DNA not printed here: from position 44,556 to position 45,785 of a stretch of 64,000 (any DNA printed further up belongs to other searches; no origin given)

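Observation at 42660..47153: HgdC-like activase with two DUF2229-type partners, one fused to a phytoene-desaturase-family FAD oxidoreductase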

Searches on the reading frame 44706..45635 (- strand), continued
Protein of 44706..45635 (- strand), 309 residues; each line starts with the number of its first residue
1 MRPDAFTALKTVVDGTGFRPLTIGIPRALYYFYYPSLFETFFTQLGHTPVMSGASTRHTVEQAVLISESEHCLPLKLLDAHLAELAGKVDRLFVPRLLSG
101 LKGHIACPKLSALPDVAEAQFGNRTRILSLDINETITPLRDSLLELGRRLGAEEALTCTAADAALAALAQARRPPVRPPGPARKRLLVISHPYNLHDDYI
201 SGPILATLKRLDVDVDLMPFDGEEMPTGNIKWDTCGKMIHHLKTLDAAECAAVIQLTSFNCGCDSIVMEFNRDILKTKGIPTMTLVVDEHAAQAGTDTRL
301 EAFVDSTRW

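Call 53: get_annotated_region(hit=H2, flank=6000)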
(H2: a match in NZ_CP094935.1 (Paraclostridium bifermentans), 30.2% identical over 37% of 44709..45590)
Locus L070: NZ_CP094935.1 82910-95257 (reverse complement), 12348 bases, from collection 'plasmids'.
description: Paraclostridium bifermentans strain HD0315_2 plasmid pHD0315_2-2, complete sequence
organism: Paraclostridium bifermentans (NCBI taxid 1490)
taxonomy: Bacteria; Bacillota; Clostridia; Peptostreptococcales; Peptostreptococcaceae; Paraclostridium; Paraclostridium bifermentans
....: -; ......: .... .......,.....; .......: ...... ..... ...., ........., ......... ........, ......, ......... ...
typing (MOB-suite, as given by PLSDB): non-mobilizable
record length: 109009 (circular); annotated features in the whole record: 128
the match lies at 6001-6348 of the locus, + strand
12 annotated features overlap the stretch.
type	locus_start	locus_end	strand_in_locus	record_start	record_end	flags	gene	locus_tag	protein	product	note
CDS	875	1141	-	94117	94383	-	-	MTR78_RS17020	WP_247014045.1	hypothetical protein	-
CDS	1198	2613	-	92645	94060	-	nhaC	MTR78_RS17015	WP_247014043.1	Na+/H+ antiporter NhaC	GO:1902600 - proton transmembrane transport [Evidence IEA]; GO:0006814 - sodium ion transport [Evidence IEA]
CDS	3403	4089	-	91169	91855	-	-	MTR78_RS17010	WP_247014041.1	Crp/Fnr family transcriptional regulator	GO:0006355 - regulation of DNA-templated transcription [Evidence IEA]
CDS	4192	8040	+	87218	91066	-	-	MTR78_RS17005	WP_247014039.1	acyl-CoA dehydratase activase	-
CDS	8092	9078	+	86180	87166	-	-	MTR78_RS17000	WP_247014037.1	ABC transporter substrate-binding protein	-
CDS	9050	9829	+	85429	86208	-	-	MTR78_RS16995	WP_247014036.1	ABC transporter permease subunit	GO:0055085 - transmembrane transport [Evidence IEA]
CDS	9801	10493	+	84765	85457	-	-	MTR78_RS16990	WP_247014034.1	ABC transporter ATP-binding protein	-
CDS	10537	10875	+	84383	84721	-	-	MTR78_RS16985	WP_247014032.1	cupin domain-containing protein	-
CDS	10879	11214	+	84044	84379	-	-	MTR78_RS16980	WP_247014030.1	cupin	-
CDS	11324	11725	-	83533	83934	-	-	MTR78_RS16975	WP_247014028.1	hemerythrin domain-containing protein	-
CDS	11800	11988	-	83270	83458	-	-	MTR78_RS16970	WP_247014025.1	ferredoxin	-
CDS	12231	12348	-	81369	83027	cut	hcp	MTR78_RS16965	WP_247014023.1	hydroxylamine reductase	-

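Call 79: search_solved_structures(query=A2, max_evalue=10)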
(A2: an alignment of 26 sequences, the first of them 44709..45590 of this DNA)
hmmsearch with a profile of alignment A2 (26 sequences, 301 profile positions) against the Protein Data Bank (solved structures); distinct sequences matched with E-value up to 10: 5.
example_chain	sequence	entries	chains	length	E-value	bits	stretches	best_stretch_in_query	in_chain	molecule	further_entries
7yyl_C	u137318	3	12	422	0.0072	18.8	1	227-297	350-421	Dehydratase family protein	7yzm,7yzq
6eno_A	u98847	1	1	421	0.013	17.9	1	227-295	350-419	Dehydratase family protein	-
8ro1_Z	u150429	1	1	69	0.37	13.2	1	191-246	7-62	Coiled-coil domain-containing protein 12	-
7fco_A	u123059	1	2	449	1.8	10.9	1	164-235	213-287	ChlB4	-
9hd7_W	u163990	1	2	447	3.5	9.9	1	120-192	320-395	PSII 6.1 kDa protein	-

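Call 86: predict_structure(alignment_id=A2)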
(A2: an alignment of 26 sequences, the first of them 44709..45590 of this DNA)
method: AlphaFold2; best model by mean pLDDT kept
length: 294 residues; sequences in the alignment: 26
mean_pLDDT: 86.7   pTM: 0.86
mean pLDDT of the five models: 86.7, 86.0, 85.3, 85.1, 83.9
residues with pLDDT >= 90: 168; 70-90: 91; 50-70: 22; < 50: 13
segments of 3 or more residues with pLDDT < 50: 280-283, 288-294
pLDDT, mean of each block of 10 residues (from residue 1): 87 84 97 95 87 79 94 97 89 91 93 95 96 96 98 87 73 92 90 91 77 81 91 93 82 91 95 63 48 41
secondary structure, 60 per line:
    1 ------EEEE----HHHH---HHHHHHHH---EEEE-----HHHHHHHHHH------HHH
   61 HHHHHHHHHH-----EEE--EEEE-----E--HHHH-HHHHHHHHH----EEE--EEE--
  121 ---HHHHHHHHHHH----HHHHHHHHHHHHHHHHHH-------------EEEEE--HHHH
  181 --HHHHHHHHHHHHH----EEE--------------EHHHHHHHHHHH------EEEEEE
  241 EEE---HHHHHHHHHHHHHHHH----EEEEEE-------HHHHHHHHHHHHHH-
elements in order: E7-10 H15-18 H22-29 E33-36 H42-51 H58-70 E76-78 E81-84 H93-96 H98-106 E111-113 E116-118 H124-134 H139-156 E170-174 H177-180 H183-195 E200-202 H218-228 E235-243 H247-262 E267-272 H280-293

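Call 88: fold_search(model_id=the predicted structure, library=pdb)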
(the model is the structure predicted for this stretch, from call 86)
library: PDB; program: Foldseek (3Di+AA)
matches with E <= 10: 1464; with E <= 0.001: 14
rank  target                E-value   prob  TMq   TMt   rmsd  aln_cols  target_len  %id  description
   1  3o3n_B                2.0e-08  1.00  0.54  0.44  11.1       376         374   13  (R)-2-hydroxyisocaproyl-CoA dehydratase in complex with its substrate (R)-2-hydroxyisocaproyl-CoA (released 2011-03-16)
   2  3o3m_D                2.1e-07  1.00  0.55  0.45   9.6       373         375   14  (R)-2-Hydroxyisocaproyl-CoA Dehydratase (released 2011-03-16)
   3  3o3m_B                2.2e-07  1.00  0.54  0.44  10.5       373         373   13  (R)-2-Hydroxyisocaproyl-CoA Dehydratase (released 2011-03-16)
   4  9g87_B                2.1e-06  1.00  0.50  0.40  11.1       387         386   12  3-methylbenzoyl-CoA reductase from Thauera chlorobenzoica (subunits MbdON ) (released 2026-02-04)
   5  7yyl_D                4.9e-06  1.00  0.54  0.40  11.2       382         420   10  nucleotide-free DCCP:DCCP-R complex (released 2022-12-28)
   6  6r3z                  9.0e-06  1.00  0.27  0.29  11.6       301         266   15  Structure of the SBP FpvC in complex with Ni2+ ion from P. aeruginosa in P212121 space group (released 2019-07-31)
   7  7yyl_A                9.6e-06  1.00  0.54  0.40  10.0       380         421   11  nucleotide-free DCCP:DCCP-R complex (released 2022-12-28)
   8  6eno                  9.6e-06  1.00  0.54  0.39  10.9       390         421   10  Double cubane cluster oxidoreductase (released 2018-03-14)
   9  3o3o_A                1.9e-05  1.00  0.46  0.36  11.5       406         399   10  (R)-2-hydroxyisocaproyl-CoA dehydratase in complex with (R)-2-hydroxyisocaproate (released 2011-03-16)
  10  9gai_B                2.1e-05  1.00  0.47  0.37  14.0       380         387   12  3-methylbenzoyl-CoA reductase from Thauera chlorobenzoica (MbdONPQ) (released 2026-02-18)
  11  7yzm_A                2.7e-05  1.00  0.50  0.37  11.5       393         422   10  MgADPNP-bound DCCP:DCCP-R complex (released 2022-12-28)
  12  7yyl_B                5.5e-05  1.00  0.54  0.40  10.2       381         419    9  nucleotide-free DCCP:DCCP-R complex (released 2022-12-28)
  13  8s02_B                1.4e-04  1.00  0.46  0.38  11.1       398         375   12  BzdNO-benzoyl-CoA complex (released 2025-03-05)
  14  8s2r_C                8.5e-04  1.00  0.48  0.35  11.4       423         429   10  BzdNO in partially coenzyme A - free state (released 2025-03-05)
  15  8s02_C                1.1e-03  1.00  0.50  0.36  11.2       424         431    9  BzdNO-benzoyl-CoA complex (released 2025-03-05)
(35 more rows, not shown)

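Call 91: search_protein_families(library=pfam, proteins=[L035:6946-8601:+, L035:13048-13893:+, L048:8776-9849:-, L048:12956-13795:-, L062:3608-4750:+, L062:4737-5981:+, L062:9312-10316:+, L062:10316-11119:+, L026:2533-4212:+, L062:11665-12654:+], max_evalue=0.0001)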
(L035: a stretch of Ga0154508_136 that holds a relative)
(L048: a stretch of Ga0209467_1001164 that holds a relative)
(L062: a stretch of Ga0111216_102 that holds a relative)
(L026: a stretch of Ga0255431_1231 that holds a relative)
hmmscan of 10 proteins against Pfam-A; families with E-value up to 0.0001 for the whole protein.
L035:6946-8601:+ (552 aa): 3 families
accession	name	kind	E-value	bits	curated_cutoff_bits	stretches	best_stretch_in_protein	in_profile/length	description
PF01979.26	Amidohydro_1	-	1.2e-35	123.9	25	1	83-418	2-345/345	Amidohydrolase family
PF07969.17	Amidohydro_3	-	1.1e-13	52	29.7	1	313-419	354-472/472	Amidohydrolase family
PF00903.31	Glyoxalase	-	1.1e-08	35.9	20.6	1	436-546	4-119/121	Glyoxalase/Bleomycin resistance protein/Dioxygenase superfamily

L035:13048-13893:+ (282 aa): 0 families

L048:8776-9849:- (358 aa): 1 family
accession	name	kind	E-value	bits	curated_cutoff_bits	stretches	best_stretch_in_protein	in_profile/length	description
PF01795.25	Methyltransf_5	-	6.9e-71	239.7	27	1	63-356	3-307/309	MraW methylase family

L048:12956-13795:- (280 aa): 1 family
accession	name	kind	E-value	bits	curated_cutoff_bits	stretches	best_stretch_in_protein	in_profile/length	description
PF00112.29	Peptidase_C1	-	8.1e-19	69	20.7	1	57-262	1-206/220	Papain family cysteine protease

L062:3608-4750:+ (381 aa): 2 families
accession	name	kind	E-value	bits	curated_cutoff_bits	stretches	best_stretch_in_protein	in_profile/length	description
PF01490.24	Aa_trans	-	1.1e-14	54.4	25.6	1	6-327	6-357/410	Transmembrane amino acid transporter protein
PF03222.19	Trp_Tyr_perm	-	1.3e-13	51.3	22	1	1-372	1-391/393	Tryptophan/tyrosine permease family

L062:4737-5981:+ (415 aa): 0 families

L062:9312-10316:+ (335 aa): 1 family
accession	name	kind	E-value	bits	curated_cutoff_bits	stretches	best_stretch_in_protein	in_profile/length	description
PF09587.15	PGA_cap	-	2.8e-78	263.4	27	1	57-296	2-255/255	Bacterial capsule synthesis protein PGA_cap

L062:10316-11119:+ (268 aa): 0 families

L026:2533-4212:+ (560 aa): 3 families
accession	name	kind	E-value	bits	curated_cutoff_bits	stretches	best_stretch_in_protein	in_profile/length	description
PF00282.25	Pyridoxal_deC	-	2.5e-50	171.7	27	1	78-464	5-374/375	Pyridoxal-dependent decarboxylase conserved domain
PF01212.27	Beta_elim_lyase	-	8.7e-06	25.7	27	1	237-391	74-215/288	Beta-eliminating lyase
PF00266.25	Aminotran_5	-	2.2e-05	24.1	21.5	1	237-454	91-302/371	Aminotransferase class-V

L062:11665-12654:+ (330 aa): 2 families
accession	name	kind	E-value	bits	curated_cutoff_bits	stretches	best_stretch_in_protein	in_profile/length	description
PF01769.21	MgtE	-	8.8e-27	94.3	27.6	1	200-321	1-125/125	Divalent cation transporter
PF00571.33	CBS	-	8.6e-15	55.3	24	1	75-130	1-56/57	CBS domain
